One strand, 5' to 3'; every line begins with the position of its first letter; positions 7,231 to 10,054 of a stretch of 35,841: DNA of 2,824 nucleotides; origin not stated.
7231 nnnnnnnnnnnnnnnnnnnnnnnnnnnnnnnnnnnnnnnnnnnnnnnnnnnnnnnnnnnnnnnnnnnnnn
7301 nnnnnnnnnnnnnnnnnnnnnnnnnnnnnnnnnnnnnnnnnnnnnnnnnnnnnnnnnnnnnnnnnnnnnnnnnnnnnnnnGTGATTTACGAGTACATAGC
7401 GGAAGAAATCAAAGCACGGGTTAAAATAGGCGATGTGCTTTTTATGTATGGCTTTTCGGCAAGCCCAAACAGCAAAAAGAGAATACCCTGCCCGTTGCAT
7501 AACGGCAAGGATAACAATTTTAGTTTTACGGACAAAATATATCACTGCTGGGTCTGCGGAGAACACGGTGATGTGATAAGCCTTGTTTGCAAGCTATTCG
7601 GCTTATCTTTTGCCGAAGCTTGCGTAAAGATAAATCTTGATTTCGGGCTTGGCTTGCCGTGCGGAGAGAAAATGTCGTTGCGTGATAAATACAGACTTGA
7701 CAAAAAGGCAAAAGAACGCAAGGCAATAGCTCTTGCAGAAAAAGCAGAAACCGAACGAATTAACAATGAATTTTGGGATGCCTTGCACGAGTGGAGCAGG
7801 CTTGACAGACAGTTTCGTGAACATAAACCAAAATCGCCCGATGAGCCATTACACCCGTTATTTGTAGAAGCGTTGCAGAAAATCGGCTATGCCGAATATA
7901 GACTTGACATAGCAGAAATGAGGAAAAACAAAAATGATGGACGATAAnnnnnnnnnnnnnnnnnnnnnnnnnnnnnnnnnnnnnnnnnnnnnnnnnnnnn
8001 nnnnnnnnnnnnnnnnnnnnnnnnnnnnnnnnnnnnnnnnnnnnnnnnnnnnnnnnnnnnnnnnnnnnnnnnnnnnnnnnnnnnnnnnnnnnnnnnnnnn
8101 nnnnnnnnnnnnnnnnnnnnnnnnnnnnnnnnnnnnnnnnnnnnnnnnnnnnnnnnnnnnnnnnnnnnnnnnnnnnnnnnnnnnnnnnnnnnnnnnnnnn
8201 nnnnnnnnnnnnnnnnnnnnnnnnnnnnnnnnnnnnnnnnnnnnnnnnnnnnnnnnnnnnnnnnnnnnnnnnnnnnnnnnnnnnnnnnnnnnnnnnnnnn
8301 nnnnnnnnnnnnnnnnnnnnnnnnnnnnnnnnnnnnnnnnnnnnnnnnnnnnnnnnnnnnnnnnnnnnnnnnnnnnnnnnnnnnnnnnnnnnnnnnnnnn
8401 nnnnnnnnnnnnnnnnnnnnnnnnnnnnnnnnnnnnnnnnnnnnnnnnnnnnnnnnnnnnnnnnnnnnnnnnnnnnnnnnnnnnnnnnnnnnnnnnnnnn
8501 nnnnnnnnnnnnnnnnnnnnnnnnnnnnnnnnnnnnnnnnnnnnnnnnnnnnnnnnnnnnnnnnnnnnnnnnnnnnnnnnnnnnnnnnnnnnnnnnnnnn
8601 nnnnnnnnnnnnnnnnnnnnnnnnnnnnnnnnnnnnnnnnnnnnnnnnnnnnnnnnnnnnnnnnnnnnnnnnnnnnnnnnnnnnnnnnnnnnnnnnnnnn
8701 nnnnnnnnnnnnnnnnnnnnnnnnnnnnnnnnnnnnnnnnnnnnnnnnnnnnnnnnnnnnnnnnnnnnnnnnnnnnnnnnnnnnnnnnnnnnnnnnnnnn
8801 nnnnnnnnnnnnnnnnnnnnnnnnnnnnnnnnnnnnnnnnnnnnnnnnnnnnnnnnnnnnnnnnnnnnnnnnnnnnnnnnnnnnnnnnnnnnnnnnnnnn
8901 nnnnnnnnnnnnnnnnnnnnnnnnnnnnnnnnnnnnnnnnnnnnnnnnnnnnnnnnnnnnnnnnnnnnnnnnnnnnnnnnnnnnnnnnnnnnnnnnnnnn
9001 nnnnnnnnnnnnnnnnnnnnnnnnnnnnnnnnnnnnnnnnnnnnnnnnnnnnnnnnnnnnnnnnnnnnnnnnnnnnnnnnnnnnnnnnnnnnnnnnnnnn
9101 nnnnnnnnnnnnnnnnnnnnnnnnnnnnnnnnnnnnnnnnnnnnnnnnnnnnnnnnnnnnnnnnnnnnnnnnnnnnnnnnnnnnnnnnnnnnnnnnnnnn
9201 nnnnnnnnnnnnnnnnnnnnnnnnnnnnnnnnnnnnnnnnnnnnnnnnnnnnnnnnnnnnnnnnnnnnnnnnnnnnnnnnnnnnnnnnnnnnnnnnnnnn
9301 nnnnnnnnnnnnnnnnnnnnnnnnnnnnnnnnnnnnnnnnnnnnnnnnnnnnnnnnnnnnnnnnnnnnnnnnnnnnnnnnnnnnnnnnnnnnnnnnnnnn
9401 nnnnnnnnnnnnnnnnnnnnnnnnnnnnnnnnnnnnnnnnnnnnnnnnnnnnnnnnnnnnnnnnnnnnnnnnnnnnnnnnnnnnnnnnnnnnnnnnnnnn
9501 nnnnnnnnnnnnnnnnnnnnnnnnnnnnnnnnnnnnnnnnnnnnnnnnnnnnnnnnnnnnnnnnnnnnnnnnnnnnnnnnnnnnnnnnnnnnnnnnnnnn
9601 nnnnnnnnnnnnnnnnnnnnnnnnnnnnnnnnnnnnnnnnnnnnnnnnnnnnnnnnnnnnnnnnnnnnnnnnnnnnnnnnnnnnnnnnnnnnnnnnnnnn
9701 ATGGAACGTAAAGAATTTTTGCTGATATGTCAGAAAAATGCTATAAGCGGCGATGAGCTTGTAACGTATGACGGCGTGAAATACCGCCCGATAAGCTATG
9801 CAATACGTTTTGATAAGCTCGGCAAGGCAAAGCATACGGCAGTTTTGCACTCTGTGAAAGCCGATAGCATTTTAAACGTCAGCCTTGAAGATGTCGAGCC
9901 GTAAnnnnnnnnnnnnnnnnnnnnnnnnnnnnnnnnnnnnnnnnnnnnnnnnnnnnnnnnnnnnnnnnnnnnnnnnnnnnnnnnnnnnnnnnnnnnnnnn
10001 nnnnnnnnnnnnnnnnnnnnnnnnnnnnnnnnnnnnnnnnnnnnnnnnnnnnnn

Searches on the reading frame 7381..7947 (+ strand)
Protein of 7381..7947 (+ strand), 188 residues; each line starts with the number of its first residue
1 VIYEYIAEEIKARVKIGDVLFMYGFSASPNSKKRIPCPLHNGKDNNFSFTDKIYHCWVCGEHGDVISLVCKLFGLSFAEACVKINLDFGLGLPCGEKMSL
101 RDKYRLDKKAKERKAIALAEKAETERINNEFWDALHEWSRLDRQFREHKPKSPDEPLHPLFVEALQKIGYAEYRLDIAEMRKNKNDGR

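Call 12: search_protein_families(library=pfam, proteins=[window:7381-7947:+], max_evalue=0.01)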
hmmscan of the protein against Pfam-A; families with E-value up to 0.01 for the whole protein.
window:7381-7947:+ (188 aa): 2 families
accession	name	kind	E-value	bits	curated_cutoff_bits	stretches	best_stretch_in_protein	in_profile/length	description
PF01807.25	Zn_ribbon_DnaG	-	2e-10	40.8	24.9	1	6-90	5-91/98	CHC2 zinc finger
PF08273.17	Zn_Ribbon_Prim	-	0.0006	20.5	23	1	32-66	1-37/37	Zinc-binding domain of primase-helicase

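Call 59: search_protein_families(library=phrogs, proteins=[window:7381-7947:+], max_evalue=0.001)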
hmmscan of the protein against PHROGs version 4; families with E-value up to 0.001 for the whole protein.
window:7381-7947:+ (188 aa): 5 families
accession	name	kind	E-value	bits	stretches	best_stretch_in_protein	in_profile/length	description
phrog_11992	-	unknown function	3.5e-28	100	1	7-181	4-163/177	-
phrog_510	-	DNA, RNA and nucleotide metabolism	1.8e-12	47.8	1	1-89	11-102/667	DNA primase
phrog_6444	-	DNA, RNA and nucleotide metabolism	1.9e-11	44.5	1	7-121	10-122/577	DNA primase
phrog_360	-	DNA, RNA and nucleotide metabolism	5.6e-06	27.5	1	17-80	9-79/133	DNA primase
phrog_47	-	DNA, RNA and nucleotide metabolism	2.1e-05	24.2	1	32-85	50-105/947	DNA primase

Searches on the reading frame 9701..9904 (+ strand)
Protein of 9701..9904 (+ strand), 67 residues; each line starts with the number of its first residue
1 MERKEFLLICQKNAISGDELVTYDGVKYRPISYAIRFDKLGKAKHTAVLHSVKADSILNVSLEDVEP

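Call 12: search_protein_families(library=pfam, proteins=[window:9701-9904:+], max_evalue=0.01)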
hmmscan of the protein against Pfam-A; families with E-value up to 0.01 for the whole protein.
window:9701-9904:+ (67 aa): 0 families

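Call 59: search_protein_families(library=phrogs, proteins=[window:9701-9904:+], max_evalue=0.001)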
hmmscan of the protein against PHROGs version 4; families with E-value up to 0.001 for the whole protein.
window:9701-9904:+ (67 aa): 0 families
